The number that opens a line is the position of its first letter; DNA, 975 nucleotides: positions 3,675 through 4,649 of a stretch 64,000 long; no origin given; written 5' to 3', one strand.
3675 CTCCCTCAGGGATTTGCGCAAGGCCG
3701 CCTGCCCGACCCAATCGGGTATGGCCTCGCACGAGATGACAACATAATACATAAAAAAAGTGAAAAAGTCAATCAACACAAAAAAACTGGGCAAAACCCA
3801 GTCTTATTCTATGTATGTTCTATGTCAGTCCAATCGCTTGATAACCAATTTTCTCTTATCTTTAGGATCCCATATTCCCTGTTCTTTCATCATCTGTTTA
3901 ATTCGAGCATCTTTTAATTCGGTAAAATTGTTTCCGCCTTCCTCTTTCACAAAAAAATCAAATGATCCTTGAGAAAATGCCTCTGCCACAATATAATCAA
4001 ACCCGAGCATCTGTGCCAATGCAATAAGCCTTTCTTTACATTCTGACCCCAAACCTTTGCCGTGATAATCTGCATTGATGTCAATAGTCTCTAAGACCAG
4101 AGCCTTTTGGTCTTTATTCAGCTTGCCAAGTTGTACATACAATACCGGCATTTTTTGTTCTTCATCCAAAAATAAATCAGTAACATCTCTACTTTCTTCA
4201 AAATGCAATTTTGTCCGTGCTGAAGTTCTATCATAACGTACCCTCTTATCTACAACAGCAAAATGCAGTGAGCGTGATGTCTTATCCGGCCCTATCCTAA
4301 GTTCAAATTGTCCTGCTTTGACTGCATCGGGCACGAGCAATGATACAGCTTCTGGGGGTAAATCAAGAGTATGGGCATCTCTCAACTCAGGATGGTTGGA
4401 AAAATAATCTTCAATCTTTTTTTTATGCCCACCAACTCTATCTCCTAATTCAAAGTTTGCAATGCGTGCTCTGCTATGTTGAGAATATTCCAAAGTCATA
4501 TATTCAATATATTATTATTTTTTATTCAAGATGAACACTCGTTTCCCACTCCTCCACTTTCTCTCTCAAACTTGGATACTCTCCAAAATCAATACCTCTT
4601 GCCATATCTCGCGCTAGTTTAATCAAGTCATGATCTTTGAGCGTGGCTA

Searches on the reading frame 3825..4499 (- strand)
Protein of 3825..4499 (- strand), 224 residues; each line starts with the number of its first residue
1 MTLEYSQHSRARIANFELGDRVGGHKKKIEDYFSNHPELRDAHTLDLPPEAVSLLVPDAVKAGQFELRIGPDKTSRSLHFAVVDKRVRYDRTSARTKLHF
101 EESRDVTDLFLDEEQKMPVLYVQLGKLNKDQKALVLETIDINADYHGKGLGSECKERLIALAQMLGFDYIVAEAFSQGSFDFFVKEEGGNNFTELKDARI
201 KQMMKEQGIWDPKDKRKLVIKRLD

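Call 6: search_protein_families(library=pfam, proteins=[window:3825-4499:-], max_evalue=1)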
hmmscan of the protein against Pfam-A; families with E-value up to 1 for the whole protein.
window:3825-4499:- (224 aa): 2 families
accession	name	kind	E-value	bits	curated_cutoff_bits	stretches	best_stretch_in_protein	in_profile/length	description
PF00583.31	Acetyltransf_1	-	0.00092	19.9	20.7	1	109-173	35-99/116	Acetyltransferase (GNAT) family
PF13302.13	Acetyltransf_3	-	0.095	13.8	25.4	1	112-174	60-121/138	Acetyltransferase (GNAT) domain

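Call 16: find_homologous_proteins(query=window:3825-4499:-, max_evalue=0.00001)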
Query window:3825-4499:- (224 aa): 1 proteins with E <= 0.00001 among 293 candidates.
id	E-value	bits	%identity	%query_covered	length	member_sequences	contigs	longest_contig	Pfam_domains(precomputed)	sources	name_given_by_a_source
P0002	2.2e-144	497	100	100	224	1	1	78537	-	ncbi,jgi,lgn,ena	ncbi:MAG: hypothetical protein WCW16_05050 [Candidatus Magasanikbacteria bacterium]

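Call 17: find_encoding_contigs(protein=P0002, flank=10000, max_places=10)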
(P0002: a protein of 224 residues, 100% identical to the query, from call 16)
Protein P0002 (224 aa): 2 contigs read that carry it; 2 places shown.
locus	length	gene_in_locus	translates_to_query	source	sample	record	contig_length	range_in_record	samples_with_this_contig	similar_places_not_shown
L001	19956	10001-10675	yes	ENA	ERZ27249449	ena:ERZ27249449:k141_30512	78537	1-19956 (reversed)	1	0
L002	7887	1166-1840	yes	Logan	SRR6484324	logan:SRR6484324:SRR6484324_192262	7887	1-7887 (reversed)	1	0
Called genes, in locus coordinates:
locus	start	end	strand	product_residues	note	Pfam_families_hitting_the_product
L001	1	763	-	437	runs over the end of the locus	PF08245:Mur_ligase_M, PF02875:Mur_ligase_C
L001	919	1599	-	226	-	-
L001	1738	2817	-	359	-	PF02481:DNA_processg_A, PF17782:WHD_DprA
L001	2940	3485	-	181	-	PF01195:Pept_tRNA_hydro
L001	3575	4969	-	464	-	PF00009:GTP_EFTU, PF01926:MMR_HSR1, PF02421:FeoB_N, PF04548:AIG1, PF00009:GTP_EFTU, PF01926:MMR_HSR1, PF02421:FeoB_N, PF14714:KH_dom-like, +9 more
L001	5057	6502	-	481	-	PF03816:LytR_cpsA_psr, PF13399:LytR_C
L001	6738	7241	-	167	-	-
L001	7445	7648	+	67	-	-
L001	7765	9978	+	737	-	PF17191:RecG_wedge, PF01336:tRNA_anti-codon, PF04851:ResIII, PF00270:DEAD, PF00271:Helicase_C, PF19833:RecG_dom3_C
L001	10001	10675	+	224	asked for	-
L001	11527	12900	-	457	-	PF18073:Zn_ribbon_LapB, PF13481:AAA_25, PF03796:DnaB_C (weak), PF06745:ATPase, PF08423:Rad51 (faint), PF23442:DUF7125, PF13479:AAA_24 (faint)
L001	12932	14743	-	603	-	PF01464:SLT (weak)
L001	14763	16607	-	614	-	-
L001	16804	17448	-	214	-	PF13462:Thioredoxin_4, PF01323:DSBA (faint)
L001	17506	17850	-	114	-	PF05635:23S_rRNA_IVP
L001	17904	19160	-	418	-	-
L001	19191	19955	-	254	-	?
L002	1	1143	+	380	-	?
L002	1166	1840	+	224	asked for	-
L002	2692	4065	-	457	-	PF18073:Zn_ribbon_LapB, PF13481:AAA_25, PF03796:DnaB_C (weak), PF06745:ATPase, PF08423:Rad51 (faint), PF23442:DUF7125, PF13479:AAA_24 (faint)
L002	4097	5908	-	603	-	PF01464:SLT (weak)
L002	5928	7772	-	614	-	-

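Call 82: search_protein_families(library=padloc, proteins=[window:3825-4499:-], max_evalue=0.1)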
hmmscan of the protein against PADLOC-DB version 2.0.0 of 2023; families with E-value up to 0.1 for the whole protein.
window:3825-4499:- (224 aa): 0 families
